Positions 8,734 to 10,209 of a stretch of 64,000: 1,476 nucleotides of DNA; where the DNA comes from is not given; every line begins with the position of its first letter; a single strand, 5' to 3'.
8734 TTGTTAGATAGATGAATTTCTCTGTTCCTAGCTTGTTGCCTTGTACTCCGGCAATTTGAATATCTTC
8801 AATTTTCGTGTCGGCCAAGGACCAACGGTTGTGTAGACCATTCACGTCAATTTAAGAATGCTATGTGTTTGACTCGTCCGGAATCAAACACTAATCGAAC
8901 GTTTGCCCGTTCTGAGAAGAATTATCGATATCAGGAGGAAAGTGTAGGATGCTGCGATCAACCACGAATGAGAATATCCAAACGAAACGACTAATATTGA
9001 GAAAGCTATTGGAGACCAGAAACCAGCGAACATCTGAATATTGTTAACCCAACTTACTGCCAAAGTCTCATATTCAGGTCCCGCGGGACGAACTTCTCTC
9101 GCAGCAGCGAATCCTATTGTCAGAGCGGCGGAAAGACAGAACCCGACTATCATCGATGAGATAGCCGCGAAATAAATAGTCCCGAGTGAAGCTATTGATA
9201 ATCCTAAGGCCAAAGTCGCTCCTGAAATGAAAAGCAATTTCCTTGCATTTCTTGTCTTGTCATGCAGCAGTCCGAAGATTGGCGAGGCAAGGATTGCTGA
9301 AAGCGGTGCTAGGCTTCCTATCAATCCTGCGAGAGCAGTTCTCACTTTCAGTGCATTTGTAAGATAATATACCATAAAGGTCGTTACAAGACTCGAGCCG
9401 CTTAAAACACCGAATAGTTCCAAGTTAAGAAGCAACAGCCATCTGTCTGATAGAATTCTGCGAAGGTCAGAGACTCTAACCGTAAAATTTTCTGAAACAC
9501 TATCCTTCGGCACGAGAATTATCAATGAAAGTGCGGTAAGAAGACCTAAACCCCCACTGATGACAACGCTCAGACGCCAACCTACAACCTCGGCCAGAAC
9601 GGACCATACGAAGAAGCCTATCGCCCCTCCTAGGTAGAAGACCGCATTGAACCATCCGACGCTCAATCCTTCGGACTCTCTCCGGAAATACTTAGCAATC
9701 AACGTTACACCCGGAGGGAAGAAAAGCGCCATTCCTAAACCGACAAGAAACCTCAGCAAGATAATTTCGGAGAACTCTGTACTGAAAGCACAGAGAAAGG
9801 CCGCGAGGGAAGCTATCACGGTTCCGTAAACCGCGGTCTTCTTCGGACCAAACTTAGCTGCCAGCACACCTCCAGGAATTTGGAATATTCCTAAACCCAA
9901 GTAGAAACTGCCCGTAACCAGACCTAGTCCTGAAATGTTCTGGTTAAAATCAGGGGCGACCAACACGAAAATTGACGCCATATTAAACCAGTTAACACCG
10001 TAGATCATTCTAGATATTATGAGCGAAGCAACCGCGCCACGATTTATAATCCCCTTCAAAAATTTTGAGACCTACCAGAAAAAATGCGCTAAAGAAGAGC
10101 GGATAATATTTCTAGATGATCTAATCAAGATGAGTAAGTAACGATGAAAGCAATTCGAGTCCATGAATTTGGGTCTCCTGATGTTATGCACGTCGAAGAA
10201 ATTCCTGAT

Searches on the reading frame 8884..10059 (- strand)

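Call 30: search_protein_families(library=pfam, proteins=[window:8884-10059:-], max_evalue=0.00001)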
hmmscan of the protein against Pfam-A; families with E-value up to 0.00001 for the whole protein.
window:8884-10059:- (391 aa): 1 family
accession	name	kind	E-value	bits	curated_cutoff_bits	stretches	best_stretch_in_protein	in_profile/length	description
PF07690.21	MFS_1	-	1.1e-41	143.4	33.4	2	13-231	1-228/347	Major Facilitator Superfamily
